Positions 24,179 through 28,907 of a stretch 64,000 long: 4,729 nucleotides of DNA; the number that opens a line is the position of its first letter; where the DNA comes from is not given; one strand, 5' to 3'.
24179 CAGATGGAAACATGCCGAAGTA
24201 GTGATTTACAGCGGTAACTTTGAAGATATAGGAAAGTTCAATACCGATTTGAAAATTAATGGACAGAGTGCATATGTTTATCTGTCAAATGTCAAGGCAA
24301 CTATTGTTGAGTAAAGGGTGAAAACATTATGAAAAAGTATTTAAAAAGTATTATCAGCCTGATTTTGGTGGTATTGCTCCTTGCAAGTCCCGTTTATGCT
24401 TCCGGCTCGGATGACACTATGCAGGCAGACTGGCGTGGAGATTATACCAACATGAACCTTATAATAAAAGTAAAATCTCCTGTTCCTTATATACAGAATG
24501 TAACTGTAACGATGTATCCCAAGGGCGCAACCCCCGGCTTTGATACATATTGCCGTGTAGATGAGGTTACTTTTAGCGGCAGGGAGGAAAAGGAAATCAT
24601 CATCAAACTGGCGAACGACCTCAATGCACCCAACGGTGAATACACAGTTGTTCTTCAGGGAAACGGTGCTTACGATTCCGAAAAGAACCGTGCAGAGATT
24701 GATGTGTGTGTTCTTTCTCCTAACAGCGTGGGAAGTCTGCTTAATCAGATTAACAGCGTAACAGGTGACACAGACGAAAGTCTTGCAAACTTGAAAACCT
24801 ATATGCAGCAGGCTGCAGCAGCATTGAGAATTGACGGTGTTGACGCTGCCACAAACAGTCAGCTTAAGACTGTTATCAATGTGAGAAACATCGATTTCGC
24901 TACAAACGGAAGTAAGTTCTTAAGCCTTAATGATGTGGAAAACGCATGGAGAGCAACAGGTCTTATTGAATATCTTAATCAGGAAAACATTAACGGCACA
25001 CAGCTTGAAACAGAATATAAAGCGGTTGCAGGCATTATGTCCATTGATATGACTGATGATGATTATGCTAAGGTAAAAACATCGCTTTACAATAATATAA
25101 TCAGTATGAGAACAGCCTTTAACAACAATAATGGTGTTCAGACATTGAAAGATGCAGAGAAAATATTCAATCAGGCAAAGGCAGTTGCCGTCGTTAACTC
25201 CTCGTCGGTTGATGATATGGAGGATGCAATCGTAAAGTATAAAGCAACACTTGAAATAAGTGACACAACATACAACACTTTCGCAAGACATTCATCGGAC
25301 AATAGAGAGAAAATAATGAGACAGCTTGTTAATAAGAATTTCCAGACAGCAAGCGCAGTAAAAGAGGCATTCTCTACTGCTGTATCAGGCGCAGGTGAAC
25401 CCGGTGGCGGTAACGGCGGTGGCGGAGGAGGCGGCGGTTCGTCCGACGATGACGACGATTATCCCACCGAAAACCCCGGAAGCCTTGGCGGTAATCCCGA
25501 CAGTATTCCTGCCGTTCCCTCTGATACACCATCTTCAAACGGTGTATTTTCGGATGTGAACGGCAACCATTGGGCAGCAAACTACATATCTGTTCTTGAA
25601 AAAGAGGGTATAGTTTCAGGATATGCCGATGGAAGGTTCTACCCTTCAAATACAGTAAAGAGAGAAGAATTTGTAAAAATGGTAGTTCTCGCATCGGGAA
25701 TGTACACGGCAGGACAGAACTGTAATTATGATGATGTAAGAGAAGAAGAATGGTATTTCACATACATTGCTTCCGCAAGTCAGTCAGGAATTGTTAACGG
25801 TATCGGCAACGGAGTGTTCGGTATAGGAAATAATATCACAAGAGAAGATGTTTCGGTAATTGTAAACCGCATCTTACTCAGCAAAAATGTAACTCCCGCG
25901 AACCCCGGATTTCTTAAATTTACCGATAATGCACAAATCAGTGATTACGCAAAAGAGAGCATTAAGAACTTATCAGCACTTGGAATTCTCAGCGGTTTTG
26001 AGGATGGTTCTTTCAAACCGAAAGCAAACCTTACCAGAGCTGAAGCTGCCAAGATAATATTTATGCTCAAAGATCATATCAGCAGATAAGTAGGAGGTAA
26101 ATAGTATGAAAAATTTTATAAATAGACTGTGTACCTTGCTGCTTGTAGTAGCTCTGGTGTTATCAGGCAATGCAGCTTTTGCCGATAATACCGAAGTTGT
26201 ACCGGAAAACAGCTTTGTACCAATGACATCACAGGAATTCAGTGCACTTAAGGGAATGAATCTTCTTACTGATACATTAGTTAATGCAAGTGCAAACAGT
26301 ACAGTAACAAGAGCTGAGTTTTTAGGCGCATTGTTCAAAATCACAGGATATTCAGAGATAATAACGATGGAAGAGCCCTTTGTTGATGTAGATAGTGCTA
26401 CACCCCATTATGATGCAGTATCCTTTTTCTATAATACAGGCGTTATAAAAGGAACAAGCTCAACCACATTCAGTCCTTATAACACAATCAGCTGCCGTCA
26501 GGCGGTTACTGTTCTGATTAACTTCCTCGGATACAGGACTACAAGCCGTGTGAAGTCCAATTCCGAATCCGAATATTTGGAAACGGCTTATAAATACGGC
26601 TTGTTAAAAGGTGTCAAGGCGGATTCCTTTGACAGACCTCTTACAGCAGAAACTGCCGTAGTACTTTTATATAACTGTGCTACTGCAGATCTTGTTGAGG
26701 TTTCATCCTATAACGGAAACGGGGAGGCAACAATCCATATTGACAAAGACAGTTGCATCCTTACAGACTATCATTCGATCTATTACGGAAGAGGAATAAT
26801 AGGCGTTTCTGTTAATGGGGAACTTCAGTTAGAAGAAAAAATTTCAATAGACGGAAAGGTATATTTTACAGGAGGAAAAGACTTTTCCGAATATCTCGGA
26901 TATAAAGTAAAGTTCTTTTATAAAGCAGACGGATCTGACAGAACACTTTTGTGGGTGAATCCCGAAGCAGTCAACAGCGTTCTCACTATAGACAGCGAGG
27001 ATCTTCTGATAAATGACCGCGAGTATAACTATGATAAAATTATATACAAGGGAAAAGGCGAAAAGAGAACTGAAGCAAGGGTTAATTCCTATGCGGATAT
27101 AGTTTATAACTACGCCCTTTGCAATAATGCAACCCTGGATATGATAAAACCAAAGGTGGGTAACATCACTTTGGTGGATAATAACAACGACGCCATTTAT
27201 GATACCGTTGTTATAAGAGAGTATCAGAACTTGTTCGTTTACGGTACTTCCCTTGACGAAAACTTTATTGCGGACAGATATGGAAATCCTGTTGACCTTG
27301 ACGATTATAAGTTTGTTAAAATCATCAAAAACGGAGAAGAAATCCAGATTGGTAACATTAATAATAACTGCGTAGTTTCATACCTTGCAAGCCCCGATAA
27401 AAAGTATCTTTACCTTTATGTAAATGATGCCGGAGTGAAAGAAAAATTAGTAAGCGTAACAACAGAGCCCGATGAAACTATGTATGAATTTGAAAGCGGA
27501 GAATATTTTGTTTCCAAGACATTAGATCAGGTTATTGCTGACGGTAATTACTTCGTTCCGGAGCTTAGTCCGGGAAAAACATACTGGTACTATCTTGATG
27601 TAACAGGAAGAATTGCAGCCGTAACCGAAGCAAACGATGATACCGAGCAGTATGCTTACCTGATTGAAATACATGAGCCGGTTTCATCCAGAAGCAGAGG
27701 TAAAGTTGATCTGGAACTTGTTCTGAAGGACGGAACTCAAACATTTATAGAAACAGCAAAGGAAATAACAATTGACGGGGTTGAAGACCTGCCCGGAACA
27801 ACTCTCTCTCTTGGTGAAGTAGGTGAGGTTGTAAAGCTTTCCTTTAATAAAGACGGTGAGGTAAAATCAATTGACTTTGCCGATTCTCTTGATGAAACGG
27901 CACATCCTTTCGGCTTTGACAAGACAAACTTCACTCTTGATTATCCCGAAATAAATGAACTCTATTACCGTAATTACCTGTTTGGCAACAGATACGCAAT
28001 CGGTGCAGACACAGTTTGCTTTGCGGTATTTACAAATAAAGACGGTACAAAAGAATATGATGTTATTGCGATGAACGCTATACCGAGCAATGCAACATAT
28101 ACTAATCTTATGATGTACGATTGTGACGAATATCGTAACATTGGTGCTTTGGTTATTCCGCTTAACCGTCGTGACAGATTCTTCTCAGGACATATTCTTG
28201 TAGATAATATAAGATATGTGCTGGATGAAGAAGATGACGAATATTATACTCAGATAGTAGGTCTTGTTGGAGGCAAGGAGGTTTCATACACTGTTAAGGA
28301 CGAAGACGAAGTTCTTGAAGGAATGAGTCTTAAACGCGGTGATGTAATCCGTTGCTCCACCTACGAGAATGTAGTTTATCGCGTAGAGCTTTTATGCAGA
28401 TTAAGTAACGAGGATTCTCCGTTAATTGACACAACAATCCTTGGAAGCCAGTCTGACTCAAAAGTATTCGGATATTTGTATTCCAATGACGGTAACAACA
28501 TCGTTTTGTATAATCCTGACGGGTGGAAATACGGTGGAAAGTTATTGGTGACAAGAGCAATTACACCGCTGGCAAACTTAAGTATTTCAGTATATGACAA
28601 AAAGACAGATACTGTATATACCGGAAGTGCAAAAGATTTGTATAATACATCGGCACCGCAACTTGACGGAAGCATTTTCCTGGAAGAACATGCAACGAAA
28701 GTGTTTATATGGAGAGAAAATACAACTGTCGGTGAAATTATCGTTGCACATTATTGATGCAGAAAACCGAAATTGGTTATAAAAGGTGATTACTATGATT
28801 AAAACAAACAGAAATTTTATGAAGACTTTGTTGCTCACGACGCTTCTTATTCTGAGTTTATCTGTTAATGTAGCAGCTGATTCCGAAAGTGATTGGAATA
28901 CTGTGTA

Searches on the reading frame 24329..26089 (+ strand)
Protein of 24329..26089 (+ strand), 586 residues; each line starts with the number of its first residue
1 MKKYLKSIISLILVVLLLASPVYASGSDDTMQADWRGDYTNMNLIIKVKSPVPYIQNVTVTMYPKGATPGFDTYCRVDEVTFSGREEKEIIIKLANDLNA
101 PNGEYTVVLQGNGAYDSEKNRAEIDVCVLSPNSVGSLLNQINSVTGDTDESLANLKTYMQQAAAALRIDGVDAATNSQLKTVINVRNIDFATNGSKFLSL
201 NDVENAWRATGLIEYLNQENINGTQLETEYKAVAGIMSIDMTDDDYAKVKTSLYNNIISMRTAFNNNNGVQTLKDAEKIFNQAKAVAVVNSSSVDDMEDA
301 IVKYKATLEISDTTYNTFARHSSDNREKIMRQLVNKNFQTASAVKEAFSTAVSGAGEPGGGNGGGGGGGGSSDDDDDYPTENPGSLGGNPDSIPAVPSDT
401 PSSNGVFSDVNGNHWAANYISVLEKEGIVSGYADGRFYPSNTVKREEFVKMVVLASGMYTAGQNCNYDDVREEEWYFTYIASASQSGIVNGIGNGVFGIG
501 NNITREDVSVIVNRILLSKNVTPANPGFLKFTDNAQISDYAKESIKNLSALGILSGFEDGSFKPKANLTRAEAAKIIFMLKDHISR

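Call 40: search_protein_families(library=pfam, proteins=[window:24329-26089:+], max_evalue=0.001)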
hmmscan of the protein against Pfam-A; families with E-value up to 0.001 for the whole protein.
window:24329-26089:+ (586 aa): 1 family
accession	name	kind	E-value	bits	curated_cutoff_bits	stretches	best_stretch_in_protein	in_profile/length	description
PF00395.25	SLH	-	6.5e-40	135.3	20.8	3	407-448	2-43/44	S-layer homology domain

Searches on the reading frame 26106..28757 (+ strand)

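Call 40: search_protein_families(library=pfam, proteins=[window:26106-28757:+], max_evalue=0.001)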
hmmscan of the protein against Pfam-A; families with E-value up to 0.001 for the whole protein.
window:26106-28757:+ (883 aa): 1 family
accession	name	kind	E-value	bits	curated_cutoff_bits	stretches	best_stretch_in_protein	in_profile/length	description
PF00395.25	SLH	-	5.5e-06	26.7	20.8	0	91-128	1-38/44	S-layer homology domain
